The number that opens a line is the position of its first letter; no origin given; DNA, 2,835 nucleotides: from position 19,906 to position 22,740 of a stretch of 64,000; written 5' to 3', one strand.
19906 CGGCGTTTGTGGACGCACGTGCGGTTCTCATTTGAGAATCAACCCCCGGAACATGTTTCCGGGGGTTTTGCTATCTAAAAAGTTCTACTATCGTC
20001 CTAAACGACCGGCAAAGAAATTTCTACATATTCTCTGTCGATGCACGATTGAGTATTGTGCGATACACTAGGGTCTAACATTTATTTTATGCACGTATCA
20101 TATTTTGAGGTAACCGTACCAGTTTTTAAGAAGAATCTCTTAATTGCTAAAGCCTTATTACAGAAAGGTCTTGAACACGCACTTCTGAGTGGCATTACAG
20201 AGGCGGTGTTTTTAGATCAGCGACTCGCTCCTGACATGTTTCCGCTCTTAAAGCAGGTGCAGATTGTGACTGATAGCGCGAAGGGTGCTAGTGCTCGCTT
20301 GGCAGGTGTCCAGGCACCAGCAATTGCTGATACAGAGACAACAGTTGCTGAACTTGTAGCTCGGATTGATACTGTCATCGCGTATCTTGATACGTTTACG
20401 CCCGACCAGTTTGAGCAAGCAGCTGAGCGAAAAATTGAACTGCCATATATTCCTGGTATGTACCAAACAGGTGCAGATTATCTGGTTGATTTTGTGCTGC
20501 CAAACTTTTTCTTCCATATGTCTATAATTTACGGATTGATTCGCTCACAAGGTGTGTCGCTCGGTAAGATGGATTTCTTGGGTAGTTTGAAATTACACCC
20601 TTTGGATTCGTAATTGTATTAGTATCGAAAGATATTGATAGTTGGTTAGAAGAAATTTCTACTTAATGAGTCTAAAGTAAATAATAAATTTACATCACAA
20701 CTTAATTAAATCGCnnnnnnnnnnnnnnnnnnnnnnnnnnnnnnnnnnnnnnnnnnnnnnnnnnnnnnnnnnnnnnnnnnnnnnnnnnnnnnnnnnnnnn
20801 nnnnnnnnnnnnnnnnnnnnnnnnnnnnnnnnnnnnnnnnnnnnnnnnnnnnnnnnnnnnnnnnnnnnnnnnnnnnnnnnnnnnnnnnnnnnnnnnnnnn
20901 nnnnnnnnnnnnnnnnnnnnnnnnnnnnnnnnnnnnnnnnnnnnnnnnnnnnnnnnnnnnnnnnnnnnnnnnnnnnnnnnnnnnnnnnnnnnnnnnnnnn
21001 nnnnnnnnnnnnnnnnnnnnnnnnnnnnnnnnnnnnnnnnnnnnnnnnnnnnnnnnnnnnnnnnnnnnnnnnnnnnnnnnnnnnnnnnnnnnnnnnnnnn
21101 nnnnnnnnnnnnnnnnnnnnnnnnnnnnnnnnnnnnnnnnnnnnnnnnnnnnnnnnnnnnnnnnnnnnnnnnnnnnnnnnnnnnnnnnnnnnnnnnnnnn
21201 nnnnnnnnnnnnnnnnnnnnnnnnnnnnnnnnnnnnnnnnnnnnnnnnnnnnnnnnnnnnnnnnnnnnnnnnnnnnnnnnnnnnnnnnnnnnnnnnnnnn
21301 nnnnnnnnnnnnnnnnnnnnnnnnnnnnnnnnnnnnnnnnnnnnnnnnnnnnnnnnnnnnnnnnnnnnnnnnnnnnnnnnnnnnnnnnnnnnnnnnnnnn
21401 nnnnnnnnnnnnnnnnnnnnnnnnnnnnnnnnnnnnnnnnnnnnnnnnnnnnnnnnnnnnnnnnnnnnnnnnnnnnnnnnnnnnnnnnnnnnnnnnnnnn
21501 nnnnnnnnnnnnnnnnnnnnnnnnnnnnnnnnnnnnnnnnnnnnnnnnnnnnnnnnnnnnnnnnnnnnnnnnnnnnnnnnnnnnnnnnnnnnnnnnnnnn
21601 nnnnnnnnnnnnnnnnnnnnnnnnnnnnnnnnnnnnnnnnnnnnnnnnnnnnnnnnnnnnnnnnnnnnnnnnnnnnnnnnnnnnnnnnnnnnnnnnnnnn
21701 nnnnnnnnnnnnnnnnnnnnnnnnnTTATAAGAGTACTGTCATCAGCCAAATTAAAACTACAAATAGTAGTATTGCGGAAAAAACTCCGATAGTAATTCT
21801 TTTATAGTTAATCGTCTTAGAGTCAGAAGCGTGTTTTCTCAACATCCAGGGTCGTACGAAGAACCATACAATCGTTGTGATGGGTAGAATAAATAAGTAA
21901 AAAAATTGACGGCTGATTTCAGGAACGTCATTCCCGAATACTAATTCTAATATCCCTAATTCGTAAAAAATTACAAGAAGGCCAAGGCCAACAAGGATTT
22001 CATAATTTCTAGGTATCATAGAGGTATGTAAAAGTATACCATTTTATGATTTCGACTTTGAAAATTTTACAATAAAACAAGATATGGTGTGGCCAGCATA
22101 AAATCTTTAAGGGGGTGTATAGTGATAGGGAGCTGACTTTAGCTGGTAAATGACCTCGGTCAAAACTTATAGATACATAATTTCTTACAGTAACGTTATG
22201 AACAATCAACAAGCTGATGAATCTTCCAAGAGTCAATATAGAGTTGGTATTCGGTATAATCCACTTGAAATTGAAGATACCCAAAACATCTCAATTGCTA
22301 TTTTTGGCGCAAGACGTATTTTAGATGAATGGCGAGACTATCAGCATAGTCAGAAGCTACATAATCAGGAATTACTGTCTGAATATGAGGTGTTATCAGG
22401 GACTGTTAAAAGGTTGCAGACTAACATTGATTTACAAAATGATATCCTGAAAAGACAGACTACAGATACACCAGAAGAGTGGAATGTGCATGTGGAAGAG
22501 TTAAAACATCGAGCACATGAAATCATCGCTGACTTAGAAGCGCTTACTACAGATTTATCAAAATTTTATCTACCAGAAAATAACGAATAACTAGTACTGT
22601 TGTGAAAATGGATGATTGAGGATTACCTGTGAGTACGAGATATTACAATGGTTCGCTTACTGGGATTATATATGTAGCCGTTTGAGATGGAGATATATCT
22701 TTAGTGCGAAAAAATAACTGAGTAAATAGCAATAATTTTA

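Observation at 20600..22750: AT-rich islet of small orphan genes including a SUKH/SMI1-KNR4-like putative immunity protein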

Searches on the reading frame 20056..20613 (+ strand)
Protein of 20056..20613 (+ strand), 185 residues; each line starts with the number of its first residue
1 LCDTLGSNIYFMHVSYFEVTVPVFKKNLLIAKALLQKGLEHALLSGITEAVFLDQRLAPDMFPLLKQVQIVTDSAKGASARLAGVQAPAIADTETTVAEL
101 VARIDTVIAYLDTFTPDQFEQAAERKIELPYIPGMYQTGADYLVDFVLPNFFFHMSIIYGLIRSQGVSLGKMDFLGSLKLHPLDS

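Call 3: search_protein_families(library=pfam, proteins=[window:20056-20613:+], max_evalue=1)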
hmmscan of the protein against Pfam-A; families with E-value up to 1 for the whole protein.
window:20056-20613:+ (185 aa): 2 families
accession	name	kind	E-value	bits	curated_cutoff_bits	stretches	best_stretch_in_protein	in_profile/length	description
PF09351.15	DUF1993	-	3.5e-49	167.3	23.4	1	17-175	2-161/161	Domain of unknown function (DUF1993)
PF20079.4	DUF6474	-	0.2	12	27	1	57-117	92-153/216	Family of unknown function (DUF6474)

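Call 76: find_related_loci(query=window:20089-20613:+, collection=metagenome_contigs, flank=6000)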
Query window:20089-20613:+ (174 aa) in metagenome_contigs; peptide patterns used: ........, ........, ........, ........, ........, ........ (x = any residue, [..] = any of these).
541 stretches matched a pattern; 245 encode a relative of the query (tblastn E <= 1e-3); the best 80 are kept; 80 distinct loci.
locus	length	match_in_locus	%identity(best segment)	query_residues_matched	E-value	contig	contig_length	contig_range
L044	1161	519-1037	82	1-173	7e-105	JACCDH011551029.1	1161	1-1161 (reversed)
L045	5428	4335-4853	80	1-173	1e-93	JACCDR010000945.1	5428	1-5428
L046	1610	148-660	78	1-171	3e-98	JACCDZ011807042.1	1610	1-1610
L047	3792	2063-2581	73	1-173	2e-85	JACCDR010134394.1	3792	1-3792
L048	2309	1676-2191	63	1-172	2e-71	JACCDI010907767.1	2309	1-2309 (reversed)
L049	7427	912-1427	62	1-172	7e-70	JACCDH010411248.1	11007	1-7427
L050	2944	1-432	72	30-173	6e-70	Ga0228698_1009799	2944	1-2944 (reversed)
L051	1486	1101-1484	80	1-128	6e-71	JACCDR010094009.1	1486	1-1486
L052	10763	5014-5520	51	1-169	2e-56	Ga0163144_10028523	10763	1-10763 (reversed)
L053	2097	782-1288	47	1-168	5e-47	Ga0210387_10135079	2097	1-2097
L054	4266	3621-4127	48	1-168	2e-46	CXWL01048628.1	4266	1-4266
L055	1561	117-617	47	1-166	3e-47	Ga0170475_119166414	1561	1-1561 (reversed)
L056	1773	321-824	48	1-167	3e-45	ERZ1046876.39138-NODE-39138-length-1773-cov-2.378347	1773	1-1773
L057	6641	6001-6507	46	1-168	3e-44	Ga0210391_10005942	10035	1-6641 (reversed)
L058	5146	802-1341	44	1-174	2e-44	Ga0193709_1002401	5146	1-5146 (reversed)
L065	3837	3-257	79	88-172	2e-43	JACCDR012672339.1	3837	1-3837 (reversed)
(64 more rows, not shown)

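Call 80: search_solved_structures(query=L065:946-1362:+, max_evalue=0.00001)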
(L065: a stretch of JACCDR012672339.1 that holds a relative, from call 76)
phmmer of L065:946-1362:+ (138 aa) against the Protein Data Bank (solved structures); distinct sequences matched with E-value up to 0.00001: 22.
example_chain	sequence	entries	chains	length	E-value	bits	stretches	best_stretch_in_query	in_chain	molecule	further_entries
2k8d_A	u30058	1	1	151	3.4e-37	130.9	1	13-133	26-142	Peptide methionine sulfoxide reductase msrB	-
6sym_A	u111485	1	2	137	6.9e-37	129.9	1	15-134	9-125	Peptide methionine sulfoxide reductase MsrB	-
3cez_A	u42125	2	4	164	4.9e-35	123.9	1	13-136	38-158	Methionine-R-sulfoxide reductase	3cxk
3hcj_A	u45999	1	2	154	7.9e-35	123.2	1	20-135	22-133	Peptide methionine sulfoxide reductase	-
6tr8_A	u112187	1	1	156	2.9e-34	121.4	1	17-135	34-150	Peptide-methionine (R)-S-oxide reductase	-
6qa0_A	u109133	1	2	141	4.3e-34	120.8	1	13-134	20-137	Methionine-R-sulfoxide reductase B3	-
6q9v_B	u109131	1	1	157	5.8e-34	120.4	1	13-134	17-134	Methionine-R-sulfoxide reductase B3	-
6q9v_A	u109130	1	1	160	6.1e-34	120.3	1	13-134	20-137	Methionine-R-sulfoxide reductase B3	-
3hci_A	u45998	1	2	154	8e-34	119.9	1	20-133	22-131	Peptide methionine sulfoxide reductase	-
3e0o_A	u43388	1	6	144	4.4e-29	104.5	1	13-134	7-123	Peptide methionine sulfoxide reductase msrB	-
2kzn_A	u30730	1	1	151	5.5e-29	104.2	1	13-134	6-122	Peptide methionine sulfoxide reductase msrB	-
5fa9_A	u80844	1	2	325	2.3e-28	102.2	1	13-134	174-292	Peptide methionine sulfoxide reductase MsrA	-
2l1u_A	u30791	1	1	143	4.3e-28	101.4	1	17-135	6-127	Methionine-R-sulfoxide reductase B2, mitochondrial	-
3e0m_A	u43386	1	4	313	1.4e-27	99.7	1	13-133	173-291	Peptide methionine sulfoxide reductase msrA/msrB 1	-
3hcg_A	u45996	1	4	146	1.4e-27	99.6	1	17-134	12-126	Peptide methionine sulfoxide reductase msrA/msrB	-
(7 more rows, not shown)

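Call 81: search_solved_structures(query=L065:1355-1858:+, max_evalue=0.00001)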
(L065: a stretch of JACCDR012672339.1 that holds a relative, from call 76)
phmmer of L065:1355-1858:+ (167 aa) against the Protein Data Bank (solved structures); distinct sequences matched with E-value up to 0.00001: 30.
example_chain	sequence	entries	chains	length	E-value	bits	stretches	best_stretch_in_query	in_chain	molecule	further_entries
4gwb_A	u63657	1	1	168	3e-59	202.9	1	8-158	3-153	Peptide methionine sulfoxide reductase MsrA 3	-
1nwa_A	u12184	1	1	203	3.1e-59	202.9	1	5-160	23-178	Peptide methionine sulfoxide reductase msrA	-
3bqe_A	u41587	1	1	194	1.1e-44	155.4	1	11-158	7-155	Peptide methionine sulfoxide reductase msrA/msrB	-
3bqh_A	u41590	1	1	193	1.2e-44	155.3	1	11-158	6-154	Peptide methionine sulfoxide reductase msrA/msrB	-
3bqg_A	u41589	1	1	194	3e-44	154.1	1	11-156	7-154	Peptide methionine sulfoxide reductase msrA/msrB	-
3bqf_A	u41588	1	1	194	2.9e-43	150.8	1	11-158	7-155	Peptide methionine sulfoxide reductase msrA/msrB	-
5fa9_A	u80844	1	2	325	7.2e-43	149.6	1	11-158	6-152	Peptide methionine sulfoxide reductase MsrA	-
7e43_B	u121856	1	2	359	3.9e-36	127.6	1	5-158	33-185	Peptide methionine sulfoxide reductase MsrA/MsrB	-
3e0m_A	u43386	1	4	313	1.4e-35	125.8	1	12-159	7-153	Peptide methionine sulfoxide reductase msrA/msrB 1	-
3pil_A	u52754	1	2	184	2.7e-34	121.6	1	3-162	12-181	Peptide methionine sulfoxide reductase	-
3pim_A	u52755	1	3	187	2.9e-34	121.5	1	3-162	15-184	Peptide methionine sulfoxide reductase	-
3pin_B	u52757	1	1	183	1e-33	119.7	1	3-162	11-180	Peptide methionine sulfoxide reductase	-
2j89_A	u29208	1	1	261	6.2e-33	117.2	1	9-150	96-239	METHIONINE SULFOXIDE REDUCTASE A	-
2iem_A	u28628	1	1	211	6.6e-33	117.1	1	4-156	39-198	Peptide methionine sulfoxide reductase msrA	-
1ff3_A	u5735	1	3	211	7.7e-33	116.9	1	4-156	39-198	PEPTIDE METHIONINE SULFOXIDE REDUCTASE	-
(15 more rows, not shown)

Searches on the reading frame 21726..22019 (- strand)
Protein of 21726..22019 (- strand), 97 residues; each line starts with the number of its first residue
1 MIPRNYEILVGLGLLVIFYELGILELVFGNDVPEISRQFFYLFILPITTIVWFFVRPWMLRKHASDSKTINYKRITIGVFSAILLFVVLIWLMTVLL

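Call 3: search_protein_families(library=pfam, proteins=[window:21726-22019:-], max_evalue=1)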
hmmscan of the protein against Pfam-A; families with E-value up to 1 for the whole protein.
window:21726-22019:- (97 aa): 2 families
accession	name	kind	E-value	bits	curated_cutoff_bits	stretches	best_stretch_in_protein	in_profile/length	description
PF13789.11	DUF4181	-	0.067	14.1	25.4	1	32-88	58-106/108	Domain of unknown function (DUF4181)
PF11027.13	DUF2615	-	0.84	10.2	23.4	1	36-70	52-86/104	Protein of unknown function (DUF2615)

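Call 5: search_protein_families(library=ncbifam, proteins=[window:21726-22019:-], max_evalue=1)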
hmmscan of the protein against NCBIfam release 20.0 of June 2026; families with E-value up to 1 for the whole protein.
window:21726-22019:- (97 aa): 2 families
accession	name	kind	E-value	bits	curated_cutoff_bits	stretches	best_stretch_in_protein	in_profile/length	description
NF009776.0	PRK13275.1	equivalog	0.034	13.4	64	1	72-95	45-68/70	tetrahydromethanopterin S-methyltransferase subunit F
NF045890.1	conj_pls20_p028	equivalog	0.091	11.6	150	1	38-95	60-115/377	pLS20_p028 family conjugation system transmembrane protein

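Call 6: search_protein_families(library=padloc, proteins=[window:21726-22019:-], max_evalue=1)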
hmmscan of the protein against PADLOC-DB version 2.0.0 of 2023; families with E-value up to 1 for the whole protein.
window:21726-22019:- (97 aa): 0 families

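Call 7: search_protein_families(library=phrogs, proteins=[window:21726-22019:-], max_evalue=1)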
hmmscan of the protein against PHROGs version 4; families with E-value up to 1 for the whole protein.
window:21726-22019:- (97 aa): 2 families
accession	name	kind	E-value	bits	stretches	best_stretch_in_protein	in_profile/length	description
phrog_11428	-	unknown function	0.06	14.5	1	12-74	143-205/227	-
phrog_23465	-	unknown function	0.29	11.6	1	45-95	7-57/211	-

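Call 18: list_cluster_members(proteins=[P0001, P0121, window:21726-22019:-, window:22198-22590:+, window:22755-23588:+, window:20089-20613:+])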
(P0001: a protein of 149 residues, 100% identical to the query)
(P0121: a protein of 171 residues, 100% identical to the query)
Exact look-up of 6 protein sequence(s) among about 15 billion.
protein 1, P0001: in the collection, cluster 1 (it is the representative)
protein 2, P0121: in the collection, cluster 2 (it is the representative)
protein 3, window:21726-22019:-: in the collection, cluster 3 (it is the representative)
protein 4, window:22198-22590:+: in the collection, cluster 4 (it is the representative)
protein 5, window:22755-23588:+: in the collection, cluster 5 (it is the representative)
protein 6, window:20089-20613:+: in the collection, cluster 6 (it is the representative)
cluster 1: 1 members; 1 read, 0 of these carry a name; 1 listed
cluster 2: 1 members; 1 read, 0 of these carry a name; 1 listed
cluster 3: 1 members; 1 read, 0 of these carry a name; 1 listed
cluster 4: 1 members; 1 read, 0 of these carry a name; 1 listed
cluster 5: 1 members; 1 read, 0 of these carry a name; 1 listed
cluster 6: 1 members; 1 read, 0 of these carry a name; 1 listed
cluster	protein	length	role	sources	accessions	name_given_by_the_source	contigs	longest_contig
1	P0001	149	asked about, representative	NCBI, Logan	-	-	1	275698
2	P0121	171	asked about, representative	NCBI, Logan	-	-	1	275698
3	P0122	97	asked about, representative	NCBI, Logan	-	-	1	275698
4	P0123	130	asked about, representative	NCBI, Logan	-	-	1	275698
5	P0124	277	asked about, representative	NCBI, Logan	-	-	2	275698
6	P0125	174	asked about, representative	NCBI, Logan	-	-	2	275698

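Call 87: find_related_loci(query=window:21726-22019:-, collection=viral_contigs, flank=4000)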
Query window:21726-22019:- (97 aa) in viral_contigs; peptide patterns used: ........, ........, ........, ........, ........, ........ (x = any residue, [..] = any of these).
11 stretches matched a pattern, but none encodes a relative of the query by tblastn (E <= 1e-3).

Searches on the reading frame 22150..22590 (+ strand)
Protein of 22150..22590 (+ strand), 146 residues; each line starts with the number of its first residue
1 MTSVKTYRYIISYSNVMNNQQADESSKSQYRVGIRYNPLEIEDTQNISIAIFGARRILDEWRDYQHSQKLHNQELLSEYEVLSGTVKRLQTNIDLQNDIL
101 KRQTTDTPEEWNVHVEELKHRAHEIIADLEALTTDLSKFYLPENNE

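Call 3: search_protein_families(library=pfam, proteins=[window:22150-22590:+], max_evalue=1)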
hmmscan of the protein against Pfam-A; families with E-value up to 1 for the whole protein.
window:22150-22590:+ (146 aa): 2 families
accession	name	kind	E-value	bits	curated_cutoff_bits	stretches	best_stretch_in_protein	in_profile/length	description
PF08657.15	DASH_Spc34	-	0.00052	20.2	26.7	1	12-131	158-275/280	DASH complex subunit Spc34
PF24288.1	DUF7476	-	0.11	13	27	1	15-48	51-82/95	Family of unknown function (DUF7476)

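Call 5: search_protein_families(library=ncbifam, proteins=[window:22150-22590:+], max_evalue=1)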
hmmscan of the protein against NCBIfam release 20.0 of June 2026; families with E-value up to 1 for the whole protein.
window:22150-22590:+ (146 aa): 0 families

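Call 6: search_protein_families(library=padloc, proteins=[window:22150-22590:+], max_evalue=1)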
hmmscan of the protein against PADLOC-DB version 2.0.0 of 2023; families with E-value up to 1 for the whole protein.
window:22150-22590:+ (146 aa): 0 families

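Call 7: search_protein_families(library=phrogs, proteins=[window:22150-22590:+], max_evalue=1)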
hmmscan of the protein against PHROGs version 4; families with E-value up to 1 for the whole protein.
window:22150-22590:+ (146 aa): 3 families
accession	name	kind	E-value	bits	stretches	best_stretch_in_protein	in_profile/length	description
phrog_26779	-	unknown function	0.04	14.9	1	73-140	59-125/178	-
phrog_16468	-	unknown function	0.34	11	0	3-68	209-269/328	-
phrog_2836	-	tail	0.42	9.9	1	79-117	635-673/778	tail length tape measure protein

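Call 86: find_related_loci(query=window:22198-22590:+, collection=viral_contigs, flank=4000)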
Query window:22198-22590:+ (130 aa) in viral_contigs; peptide patterns used: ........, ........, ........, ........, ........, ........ (x = any residue, [..] = any of these).
13 stretches matched a pattern, but none encodes a relative of the query by tblastn (E <= 1e-3).
